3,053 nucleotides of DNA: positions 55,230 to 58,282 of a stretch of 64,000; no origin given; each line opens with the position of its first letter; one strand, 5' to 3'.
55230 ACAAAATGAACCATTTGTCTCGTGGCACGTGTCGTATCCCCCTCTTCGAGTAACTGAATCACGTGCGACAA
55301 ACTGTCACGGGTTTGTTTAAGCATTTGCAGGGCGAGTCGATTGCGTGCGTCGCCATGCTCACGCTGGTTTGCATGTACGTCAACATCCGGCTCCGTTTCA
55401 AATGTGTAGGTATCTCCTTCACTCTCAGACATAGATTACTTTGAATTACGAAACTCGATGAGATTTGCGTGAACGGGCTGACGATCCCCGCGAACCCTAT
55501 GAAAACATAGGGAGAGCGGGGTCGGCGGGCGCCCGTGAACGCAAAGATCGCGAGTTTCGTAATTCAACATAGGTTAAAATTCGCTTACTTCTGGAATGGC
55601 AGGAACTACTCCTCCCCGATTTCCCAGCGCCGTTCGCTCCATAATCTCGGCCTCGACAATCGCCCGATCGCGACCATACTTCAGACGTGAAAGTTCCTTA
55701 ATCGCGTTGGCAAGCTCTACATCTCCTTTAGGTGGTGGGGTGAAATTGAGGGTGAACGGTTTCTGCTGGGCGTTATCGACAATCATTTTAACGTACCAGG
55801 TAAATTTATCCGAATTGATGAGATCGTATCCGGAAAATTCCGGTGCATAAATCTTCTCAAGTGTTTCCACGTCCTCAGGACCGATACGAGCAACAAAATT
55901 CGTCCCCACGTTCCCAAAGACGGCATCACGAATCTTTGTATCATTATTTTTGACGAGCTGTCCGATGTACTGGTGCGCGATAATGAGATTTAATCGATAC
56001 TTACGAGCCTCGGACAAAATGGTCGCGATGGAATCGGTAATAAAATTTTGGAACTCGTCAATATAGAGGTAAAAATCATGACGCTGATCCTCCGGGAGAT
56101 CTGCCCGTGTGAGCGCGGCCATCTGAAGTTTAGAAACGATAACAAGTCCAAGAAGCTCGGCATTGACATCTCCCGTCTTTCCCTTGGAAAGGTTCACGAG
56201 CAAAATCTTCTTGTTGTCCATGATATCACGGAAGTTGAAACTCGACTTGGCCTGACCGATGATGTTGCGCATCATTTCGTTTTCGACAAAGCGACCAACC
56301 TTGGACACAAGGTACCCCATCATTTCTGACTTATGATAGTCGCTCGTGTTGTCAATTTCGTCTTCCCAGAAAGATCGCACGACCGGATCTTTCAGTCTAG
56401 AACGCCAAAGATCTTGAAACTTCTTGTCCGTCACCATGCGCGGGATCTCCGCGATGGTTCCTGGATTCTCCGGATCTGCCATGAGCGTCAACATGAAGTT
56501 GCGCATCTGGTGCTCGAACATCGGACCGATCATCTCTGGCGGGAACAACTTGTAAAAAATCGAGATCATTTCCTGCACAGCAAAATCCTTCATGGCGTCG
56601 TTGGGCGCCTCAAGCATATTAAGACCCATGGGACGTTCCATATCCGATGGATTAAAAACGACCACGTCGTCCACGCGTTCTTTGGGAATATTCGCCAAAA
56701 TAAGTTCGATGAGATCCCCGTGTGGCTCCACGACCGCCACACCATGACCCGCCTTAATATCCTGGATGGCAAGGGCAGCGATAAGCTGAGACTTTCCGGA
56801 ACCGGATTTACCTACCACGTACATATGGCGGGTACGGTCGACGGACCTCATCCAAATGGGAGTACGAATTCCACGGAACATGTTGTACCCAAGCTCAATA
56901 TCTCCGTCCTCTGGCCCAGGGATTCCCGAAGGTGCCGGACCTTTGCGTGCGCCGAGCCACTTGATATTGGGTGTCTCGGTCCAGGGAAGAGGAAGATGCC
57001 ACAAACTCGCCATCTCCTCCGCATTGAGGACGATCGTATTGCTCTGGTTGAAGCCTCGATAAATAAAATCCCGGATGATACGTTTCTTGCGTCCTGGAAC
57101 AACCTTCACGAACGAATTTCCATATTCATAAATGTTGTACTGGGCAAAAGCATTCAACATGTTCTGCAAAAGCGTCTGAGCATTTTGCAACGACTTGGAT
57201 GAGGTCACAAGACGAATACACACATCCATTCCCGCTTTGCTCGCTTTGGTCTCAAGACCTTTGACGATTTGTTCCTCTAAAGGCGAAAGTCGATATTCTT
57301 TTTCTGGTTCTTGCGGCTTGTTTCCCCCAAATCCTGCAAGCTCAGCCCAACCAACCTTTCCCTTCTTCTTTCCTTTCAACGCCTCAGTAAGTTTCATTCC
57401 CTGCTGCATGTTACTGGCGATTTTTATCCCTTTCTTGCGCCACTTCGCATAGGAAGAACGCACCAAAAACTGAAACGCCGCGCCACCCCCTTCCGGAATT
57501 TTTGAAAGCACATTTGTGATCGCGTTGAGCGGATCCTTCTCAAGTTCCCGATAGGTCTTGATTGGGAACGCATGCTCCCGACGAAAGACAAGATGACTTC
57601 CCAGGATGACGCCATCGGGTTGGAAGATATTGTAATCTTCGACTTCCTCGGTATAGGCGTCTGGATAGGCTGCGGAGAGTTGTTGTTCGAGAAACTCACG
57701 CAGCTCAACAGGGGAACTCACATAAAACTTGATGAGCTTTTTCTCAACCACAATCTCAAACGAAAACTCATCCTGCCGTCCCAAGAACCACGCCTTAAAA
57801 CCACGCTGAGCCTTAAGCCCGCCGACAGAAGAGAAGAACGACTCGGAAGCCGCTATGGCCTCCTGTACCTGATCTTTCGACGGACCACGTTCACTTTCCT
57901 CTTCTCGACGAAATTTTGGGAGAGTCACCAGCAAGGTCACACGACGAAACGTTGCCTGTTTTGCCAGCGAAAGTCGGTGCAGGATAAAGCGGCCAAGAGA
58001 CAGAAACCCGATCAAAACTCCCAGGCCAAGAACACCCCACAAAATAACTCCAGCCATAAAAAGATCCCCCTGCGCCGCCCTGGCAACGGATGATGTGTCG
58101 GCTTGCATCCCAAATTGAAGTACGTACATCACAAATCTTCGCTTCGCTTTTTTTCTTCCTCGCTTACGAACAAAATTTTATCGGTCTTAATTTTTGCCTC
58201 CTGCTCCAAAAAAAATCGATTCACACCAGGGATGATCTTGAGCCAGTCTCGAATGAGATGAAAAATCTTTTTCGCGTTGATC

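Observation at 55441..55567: Family of 125-157-nt intergenic long hairpins with conserved junction motifs but copy-specific, perfectly complementary arms (reference copy D)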

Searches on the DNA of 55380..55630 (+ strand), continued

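Call 77: search_with_rna_model(model_id=R1, sources=[L115, L116, L117, L118], max_evalue=0.001)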
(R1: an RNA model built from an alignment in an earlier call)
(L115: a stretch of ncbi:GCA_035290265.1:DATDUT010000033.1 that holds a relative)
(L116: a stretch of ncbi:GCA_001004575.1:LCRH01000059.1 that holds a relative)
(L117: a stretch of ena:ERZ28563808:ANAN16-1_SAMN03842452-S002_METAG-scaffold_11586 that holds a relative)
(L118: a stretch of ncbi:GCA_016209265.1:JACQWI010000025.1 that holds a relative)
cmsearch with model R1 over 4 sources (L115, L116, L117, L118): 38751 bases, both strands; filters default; matches with E-value up to 0.001: 5.
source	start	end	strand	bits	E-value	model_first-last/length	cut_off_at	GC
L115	10730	10859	-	127.8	4.9e-27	1-129/129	no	0.55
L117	1673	1802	-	127.8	4.9e-27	1-129/129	no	0.55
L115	10730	10859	+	38.2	7.5e-07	1-129/129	no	0.55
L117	1673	1802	+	38.2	7.5e-07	1-129/129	no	0.55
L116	1441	1559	-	37.3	1.2e-06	1-129/129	no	0.47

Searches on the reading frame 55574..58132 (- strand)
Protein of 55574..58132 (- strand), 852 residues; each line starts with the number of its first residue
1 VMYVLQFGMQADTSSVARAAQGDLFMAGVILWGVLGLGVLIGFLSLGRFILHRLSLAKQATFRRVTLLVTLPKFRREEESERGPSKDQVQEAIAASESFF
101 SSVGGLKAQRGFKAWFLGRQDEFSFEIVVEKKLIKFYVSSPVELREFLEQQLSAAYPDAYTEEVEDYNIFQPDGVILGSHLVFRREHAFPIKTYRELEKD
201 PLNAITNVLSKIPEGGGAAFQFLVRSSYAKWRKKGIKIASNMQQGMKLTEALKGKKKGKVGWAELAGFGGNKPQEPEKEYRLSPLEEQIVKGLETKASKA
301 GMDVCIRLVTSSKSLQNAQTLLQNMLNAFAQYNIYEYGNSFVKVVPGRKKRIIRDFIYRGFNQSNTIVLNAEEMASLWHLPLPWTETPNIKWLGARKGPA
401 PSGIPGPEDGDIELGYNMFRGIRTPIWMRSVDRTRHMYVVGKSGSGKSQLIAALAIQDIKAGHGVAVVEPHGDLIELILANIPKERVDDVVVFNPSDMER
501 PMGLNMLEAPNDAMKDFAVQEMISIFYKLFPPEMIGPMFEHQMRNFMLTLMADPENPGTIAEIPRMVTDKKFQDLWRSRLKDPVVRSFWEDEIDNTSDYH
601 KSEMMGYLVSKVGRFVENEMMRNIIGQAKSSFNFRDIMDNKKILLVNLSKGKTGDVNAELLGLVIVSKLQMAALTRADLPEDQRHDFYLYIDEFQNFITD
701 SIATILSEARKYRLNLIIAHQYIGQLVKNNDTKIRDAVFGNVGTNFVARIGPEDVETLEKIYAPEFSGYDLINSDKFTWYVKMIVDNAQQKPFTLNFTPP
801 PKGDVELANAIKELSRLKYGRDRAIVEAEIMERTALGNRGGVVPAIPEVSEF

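Call 15: search_protein_families(library=pfam, proteins=[window:55574-58132:-])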
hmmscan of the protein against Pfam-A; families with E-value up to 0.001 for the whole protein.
window:55574-58132:- (852 aa): 4 families
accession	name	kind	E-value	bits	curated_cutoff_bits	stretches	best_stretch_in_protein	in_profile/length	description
PF02534.20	T4SS-DNA_transf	-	4.1e-11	42.8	20.1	1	435-761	45-378/468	Type IV secretory system Conjugative DNA transfer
PF10412.15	TrwB_AAD_bind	-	1.1e-08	34.8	20.5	1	433-753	14-313/387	Type IV secretion-system coupling protein DNA-binding domain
PF12696.13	TraG-D_C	-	1.2e-06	28.9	22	1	687-761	2-75/126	TraM recognition site of TraD and TraG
PF01935.23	DUF87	-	6.2e-05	23.6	23.2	1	434-536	23-98/220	Helicase HerA, central domain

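Call 23: find_homologous_proteins(query=window:55574-58132:-, max_evalue=1e-50)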
Query window:55574-58132:- (852 aa): 1955 proteins with E <= 1e-50 among 8000 candidates; the best 120 are listed.
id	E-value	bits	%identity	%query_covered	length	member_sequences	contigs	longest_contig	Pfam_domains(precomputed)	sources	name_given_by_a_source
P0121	0.0e+0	1773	91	100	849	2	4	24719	PF26449.1,PF10412.16,PF02534.21,PF12696.14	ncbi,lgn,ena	-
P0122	0.0e+0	1757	90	100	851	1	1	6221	PF26449.1,PF10412.16,PF02534.21,PF12696.14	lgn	-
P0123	0.0e+0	1753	90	100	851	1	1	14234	PF26449.1,PF10412.16,PF01935.24,PF02534.21,PF12696.14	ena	-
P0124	0.0e+0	1738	88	100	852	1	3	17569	PF26449.1,PF10412.16,PF02534.21,PF12696.14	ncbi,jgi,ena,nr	ncbi:MAG TPA: type IV secretory system conjugative DNA transfer family protein [Patescibacteria grou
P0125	0.0e+0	1727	89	99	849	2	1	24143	PF26449.1,PF10412.16,PF02534.21,PF12696.14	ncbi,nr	ncbi:type IV secretory system conjugative DNA transfer family protein [Candidatus Uhrbacteria bacter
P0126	0.0e+0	1712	87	100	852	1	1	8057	PF26449.1,PF10412.16,PF02534.21,PF12696.14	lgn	-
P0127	0.0e+0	1652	84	100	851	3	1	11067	PF26449.1,PF10412.16,PF02534.21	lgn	-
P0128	0.0e+0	1641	83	100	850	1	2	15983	PF26449.1,PF10412.16,PF02534.21,PF12696.14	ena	-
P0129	0.0e+0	1634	83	100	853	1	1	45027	PF26449.1,PF10412.16,PF02534.21,PF12696.14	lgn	-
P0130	0.0e+0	1608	83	98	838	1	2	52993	PF26449.1,PF10412.16,PF02534.21,PF12696.14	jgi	jgi:hypothetical protein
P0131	0.0e+0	1599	83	98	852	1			PF26449.1,PF10412.16,PF02534.21,PF12696.14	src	-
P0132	0.0e+0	1597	81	100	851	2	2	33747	PF26449.1,PF10412.16,PF02534.21,PF12696.14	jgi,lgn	-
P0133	0.0e+0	1592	83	98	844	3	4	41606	PF26449.1,PF10412.16,PF02534.21,PF12696.14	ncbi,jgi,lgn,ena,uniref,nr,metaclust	ncbi:MAG: hypothetical protein UT30_C0007G0037 [Candidatus Uhrbacteria bacterium GW2011_GWF2_39_13]|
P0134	0.0e+0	1577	81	100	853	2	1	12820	PF26449.1,PF10412.16,PF01935.24,PF02534.21,PF12696.14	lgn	-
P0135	0.0e+0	1576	82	99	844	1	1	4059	PF26449.1,PF10412.16,PF02534.21,PF12696.14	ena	-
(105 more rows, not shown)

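Call 24: find_encoding_contigs(protein=P0121, flank=10000, max_places=3)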
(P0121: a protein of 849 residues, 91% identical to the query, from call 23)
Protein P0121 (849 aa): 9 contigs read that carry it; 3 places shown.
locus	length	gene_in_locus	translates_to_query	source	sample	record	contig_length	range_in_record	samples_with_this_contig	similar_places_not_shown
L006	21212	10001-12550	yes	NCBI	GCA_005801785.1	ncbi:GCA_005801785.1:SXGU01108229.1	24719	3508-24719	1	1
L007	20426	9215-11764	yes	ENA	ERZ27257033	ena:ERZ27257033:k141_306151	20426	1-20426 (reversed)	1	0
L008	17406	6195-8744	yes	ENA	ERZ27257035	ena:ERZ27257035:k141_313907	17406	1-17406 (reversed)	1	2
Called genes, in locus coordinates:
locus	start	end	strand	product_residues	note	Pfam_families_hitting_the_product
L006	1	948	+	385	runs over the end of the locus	PF27096:UvrC_M, PF02151:UVR (weak), PF08459:UvrC_RNaseH_dom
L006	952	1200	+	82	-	PF26604:CBU_0592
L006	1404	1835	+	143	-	PF02381:MraZ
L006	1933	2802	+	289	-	PF01795:Methyltransf_5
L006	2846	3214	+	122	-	-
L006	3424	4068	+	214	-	PF01209:Ubie_methyltran (weak), PF13489:Methyltransf_23, PF13847:Methyltransf_31, PF08241:Methyltransf_11, PF08242:Methyltransf_12, PF13649:Methyltransf_25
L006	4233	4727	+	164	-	-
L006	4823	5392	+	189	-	-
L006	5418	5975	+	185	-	-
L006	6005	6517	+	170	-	PF04542:Sigma70_r2, PF08281:Sigma70_r4_2, PF04545:Sigma70_r4 (weak)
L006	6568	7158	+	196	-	PF18915:DUF5667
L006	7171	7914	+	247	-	-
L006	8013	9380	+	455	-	PF01406:tRNA-synt_1e, PF01921:tRNA-synt_1f (faint), PF09334:tRNA-synt_1g (weak), PF23493:CysS_C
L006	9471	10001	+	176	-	-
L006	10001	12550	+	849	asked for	PF26449:DUF8128, PF12696:TraG-D_C (faint), PF02534:T4SS-DNA_transf, PF10412:TrwB_AAD_bind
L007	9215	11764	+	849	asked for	PF26449:DUF8128, PF12696:TraG-D_C (faint), PF02534:T4SS-DNA_transf, PF10412:TrwB_AAD_bind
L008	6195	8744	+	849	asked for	PF26449:DUF8128, PF12696:TraG-D_C (faint), PF02534:T4SS-DNA_transf, PF10412:TrwB_AAD_bind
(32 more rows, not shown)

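Call 25: find_encoding_contigs(protein=P0125, flank=10000, max_places=2)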
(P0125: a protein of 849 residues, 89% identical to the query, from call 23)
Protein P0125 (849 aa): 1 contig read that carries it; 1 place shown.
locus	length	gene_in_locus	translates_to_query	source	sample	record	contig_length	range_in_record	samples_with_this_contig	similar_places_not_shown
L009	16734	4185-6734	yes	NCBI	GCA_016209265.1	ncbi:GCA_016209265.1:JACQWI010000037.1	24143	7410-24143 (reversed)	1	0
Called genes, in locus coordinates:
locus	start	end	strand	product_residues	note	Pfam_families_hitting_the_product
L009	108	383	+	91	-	-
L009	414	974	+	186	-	-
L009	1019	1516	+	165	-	PF04542:Sigma70_r2, PF08281:Sigma70_r4_2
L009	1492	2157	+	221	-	PF18915:DUF5667 (weak)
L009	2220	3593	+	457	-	PF01406:tRNA-synt_1e, PF01921:tRNA-synt_1f (faint), PF09334:tRNA-synt_1g (weak), PF23493:CysS_C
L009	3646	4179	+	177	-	-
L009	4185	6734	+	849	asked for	PF26449:DUF8128, PF02534:T4SS-DNA_transf, PF10412:TrwB_AAD_bind, PF12696:TraG-D_C (weak)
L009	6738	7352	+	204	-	-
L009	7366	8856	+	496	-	PF05496:RuvB_N (faint), PF13177:DNA_pol3_delta2, PF13245:AAA_19 (faint), PF13604:AAA_30 (weak), PF00004:AAA, PF07728:AAA_5 (weak), PF13401:AAA_22 (weak), PF22608:DNAX_ATPase_lid (weak)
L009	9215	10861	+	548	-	PF00999:Na_H_Exchanger, PF02254:TrkA_N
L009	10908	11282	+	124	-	-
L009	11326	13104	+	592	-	PF13672:PP2C_2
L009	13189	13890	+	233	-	PF01628:HrcA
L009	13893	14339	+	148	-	PF01025:GrpE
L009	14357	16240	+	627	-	PF00012:HSP70, PF06723:MreB_Mbl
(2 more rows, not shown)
